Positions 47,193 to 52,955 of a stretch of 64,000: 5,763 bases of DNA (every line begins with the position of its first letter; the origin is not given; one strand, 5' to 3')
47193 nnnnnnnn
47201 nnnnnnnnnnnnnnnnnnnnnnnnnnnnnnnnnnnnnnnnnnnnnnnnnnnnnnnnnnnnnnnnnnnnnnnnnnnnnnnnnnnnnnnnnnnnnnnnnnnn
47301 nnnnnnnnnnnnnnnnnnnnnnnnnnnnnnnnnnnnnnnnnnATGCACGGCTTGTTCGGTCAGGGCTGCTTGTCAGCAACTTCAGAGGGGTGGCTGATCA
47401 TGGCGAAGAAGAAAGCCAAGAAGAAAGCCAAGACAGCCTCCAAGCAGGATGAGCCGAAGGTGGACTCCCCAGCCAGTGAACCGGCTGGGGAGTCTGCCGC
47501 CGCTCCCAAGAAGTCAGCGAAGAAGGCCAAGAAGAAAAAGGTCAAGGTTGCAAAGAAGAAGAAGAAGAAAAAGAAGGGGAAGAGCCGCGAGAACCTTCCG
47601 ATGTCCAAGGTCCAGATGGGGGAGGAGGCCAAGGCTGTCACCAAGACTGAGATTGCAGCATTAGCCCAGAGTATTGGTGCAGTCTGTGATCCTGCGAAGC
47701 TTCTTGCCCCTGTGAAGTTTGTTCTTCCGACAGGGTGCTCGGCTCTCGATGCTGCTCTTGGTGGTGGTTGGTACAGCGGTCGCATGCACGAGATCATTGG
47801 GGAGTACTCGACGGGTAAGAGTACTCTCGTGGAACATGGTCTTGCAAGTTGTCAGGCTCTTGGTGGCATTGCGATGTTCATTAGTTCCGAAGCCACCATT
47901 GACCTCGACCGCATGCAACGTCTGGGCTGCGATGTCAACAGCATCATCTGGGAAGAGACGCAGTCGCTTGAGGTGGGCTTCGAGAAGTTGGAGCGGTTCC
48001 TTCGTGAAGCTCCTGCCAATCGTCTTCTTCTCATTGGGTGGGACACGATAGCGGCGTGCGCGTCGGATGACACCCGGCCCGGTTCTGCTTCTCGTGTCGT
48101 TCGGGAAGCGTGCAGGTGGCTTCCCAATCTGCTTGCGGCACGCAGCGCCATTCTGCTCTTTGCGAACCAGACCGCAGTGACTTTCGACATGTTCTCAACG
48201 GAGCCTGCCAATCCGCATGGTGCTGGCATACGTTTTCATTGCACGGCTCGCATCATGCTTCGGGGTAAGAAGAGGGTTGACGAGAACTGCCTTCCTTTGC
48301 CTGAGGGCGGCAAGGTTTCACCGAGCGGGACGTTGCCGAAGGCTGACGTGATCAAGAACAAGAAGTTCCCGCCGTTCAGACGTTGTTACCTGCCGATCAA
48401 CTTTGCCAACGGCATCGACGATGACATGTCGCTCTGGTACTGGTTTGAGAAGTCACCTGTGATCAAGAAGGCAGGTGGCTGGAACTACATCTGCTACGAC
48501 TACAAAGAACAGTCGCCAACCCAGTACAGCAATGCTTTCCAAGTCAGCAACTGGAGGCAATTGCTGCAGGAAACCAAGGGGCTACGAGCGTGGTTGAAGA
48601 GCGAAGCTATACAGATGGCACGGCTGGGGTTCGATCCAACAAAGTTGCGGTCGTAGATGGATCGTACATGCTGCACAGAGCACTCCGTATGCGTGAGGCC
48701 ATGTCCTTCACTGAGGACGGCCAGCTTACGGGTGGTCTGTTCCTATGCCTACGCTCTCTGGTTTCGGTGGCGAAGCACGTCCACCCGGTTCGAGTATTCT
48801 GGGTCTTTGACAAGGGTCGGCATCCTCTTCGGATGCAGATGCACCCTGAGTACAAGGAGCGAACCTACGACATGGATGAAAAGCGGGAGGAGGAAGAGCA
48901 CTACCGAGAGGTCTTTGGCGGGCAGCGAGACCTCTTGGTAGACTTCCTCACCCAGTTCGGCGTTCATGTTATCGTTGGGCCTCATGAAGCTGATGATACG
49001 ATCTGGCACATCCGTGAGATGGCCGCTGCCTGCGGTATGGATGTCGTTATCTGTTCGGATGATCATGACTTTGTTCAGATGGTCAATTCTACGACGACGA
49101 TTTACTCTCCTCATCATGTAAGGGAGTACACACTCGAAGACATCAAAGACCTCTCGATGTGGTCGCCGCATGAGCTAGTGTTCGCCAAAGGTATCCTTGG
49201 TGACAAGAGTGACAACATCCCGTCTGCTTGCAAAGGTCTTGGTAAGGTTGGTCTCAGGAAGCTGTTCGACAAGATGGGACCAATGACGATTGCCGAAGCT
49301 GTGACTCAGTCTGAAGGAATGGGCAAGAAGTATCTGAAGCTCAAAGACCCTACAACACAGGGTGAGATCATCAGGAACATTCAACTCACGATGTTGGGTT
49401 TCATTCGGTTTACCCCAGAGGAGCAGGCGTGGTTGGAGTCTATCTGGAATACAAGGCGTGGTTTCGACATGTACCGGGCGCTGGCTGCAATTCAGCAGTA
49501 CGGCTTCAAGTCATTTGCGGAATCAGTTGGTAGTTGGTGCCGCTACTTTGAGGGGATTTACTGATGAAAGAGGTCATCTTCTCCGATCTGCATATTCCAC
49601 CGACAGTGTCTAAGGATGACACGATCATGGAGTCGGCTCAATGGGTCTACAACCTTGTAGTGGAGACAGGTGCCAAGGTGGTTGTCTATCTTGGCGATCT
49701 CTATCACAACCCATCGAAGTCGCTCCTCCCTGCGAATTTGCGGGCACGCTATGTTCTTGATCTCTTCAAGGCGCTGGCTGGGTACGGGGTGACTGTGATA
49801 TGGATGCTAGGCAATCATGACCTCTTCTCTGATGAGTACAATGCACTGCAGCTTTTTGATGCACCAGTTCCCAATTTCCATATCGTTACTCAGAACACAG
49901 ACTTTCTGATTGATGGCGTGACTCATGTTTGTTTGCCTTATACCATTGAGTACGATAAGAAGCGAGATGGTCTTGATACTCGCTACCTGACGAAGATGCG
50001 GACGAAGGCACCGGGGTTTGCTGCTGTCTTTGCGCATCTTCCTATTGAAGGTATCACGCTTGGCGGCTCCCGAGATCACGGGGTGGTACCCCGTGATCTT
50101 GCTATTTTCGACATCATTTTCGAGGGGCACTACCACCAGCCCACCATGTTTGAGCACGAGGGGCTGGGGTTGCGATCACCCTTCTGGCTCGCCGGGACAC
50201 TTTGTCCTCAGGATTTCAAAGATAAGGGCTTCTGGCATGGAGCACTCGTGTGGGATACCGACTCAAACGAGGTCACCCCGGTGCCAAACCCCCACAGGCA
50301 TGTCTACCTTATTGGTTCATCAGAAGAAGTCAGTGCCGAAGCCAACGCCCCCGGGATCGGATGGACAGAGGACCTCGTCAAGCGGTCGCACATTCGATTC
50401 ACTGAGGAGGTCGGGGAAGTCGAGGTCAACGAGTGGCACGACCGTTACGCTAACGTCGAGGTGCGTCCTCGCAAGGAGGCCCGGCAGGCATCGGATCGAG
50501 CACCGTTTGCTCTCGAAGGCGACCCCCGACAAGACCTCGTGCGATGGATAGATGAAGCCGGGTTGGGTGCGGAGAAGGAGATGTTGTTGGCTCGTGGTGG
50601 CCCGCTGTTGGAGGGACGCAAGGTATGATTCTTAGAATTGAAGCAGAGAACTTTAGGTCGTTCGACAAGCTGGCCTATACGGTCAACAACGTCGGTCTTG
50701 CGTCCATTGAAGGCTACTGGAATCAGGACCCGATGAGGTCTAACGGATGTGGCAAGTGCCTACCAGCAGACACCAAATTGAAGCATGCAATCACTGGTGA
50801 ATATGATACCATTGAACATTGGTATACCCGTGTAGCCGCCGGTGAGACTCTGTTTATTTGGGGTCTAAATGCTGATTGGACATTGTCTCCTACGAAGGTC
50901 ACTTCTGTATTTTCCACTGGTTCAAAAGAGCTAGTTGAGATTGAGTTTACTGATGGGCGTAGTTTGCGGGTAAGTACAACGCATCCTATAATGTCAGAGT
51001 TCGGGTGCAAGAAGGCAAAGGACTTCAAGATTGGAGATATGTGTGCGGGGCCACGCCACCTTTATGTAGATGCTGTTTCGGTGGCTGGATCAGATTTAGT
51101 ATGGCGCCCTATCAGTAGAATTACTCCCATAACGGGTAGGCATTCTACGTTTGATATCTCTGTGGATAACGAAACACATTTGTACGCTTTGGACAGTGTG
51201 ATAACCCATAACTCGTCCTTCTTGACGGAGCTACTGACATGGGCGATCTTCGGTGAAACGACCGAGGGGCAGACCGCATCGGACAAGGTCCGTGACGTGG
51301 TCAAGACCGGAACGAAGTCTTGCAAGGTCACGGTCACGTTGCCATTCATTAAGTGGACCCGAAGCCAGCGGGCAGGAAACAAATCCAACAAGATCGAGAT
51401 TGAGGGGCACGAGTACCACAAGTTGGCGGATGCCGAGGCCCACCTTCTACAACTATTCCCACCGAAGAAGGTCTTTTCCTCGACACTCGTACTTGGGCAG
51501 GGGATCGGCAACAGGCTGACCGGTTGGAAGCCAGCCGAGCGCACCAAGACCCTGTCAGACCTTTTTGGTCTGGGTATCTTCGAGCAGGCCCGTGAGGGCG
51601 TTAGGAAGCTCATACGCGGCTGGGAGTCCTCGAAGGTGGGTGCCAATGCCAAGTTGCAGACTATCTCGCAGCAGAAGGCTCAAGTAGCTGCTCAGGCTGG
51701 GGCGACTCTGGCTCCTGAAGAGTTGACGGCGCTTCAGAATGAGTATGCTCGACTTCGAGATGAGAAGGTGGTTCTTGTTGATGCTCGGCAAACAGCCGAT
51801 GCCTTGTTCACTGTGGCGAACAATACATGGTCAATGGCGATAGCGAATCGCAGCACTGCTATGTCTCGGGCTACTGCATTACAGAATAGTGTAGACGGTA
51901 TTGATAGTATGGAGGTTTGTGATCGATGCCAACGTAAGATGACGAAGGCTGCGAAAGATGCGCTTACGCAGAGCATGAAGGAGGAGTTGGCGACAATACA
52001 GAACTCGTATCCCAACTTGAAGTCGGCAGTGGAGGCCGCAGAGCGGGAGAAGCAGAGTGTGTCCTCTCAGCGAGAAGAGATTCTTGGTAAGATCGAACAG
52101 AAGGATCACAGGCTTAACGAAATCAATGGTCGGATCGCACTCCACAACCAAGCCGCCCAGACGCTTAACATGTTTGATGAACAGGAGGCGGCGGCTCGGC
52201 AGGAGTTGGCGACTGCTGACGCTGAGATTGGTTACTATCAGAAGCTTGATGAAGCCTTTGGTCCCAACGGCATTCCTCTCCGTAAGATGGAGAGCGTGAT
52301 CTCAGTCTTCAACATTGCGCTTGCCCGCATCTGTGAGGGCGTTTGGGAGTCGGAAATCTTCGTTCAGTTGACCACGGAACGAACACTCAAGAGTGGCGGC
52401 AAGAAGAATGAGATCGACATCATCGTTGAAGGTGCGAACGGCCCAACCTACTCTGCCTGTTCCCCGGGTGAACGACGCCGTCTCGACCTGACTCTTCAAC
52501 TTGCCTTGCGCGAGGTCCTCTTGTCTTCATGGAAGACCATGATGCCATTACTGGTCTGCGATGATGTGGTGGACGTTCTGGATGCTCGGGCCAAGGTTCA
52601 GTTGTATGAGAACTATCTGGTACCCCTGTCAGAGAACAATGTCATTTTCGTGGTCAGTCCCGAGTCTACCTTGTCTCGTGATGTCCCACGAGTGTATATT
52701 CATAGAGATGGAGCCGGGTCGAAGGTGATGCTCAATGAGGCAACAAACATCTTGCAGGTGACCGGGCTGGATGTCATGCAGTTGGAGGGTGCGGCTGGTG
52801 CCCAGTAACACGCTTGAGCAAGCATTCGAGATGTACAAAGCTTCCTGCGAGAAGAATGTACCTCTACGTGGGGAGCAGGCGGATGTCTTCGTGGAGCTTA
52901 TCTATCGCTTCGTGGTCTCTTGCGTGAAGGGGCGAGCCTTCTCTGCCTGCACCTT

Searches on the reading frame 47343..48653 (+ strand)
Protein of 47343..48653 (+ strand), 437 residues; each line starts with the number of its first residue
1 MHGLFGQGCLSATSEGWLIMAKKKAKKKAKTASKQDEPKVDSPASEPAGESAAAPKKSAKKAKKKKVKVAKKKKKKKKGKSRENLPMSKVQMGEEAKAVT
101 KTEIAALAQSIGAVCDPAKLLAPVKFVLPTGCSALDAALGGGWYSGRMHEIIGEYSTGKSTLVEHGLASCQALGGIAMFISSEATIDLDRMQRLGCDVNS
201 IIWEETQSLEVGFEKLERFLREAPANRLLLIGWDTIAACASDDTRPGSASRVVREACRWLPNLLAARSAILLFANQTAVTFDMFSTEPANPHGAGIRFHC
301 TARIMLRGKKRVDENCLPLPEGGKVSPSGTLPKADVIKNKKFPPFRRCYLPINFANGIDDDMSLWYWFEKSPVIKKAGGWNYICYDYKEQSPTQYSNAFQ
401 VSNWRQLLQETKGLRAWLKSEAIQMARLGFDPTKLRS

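Call 76: search_protein_families(library=pfam, max_evalue=0.001, proteins=[window:47343-48653:+])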
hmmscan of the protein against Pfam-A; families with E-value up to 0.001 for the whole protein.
window:47343-48653:+ (437 aa): 3 families
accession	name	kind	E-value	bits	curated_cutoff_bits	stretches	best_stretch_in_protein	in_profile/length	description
PF00154.27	RecA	-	1.5e-23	84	27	1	127-359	32-262/262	recA bacterial DNA recombination protein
PF08423.17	Rad51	-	2.3e-06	27.5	22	1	128-192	8-78/244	Rad51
PF06745.19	ATPase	-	6.9e-06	26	26.6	1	129-205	2-81/231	KaiC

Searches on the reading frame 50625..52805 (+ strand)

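Call 76: search_protein_families(library=pfam, max_evalue=0.001, proteins=[window:50625-52805:+])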
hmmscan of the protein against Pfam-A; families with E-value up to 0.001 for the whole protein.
window:50625-52805:+ (727 aa): 1 family
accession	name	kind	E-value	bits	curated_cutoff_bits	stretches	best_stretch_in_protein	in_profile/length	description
PF14890.11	Intein_splicing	-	7.4e-08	32.8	35.8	1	79-196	24-155/155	Intein splicing domain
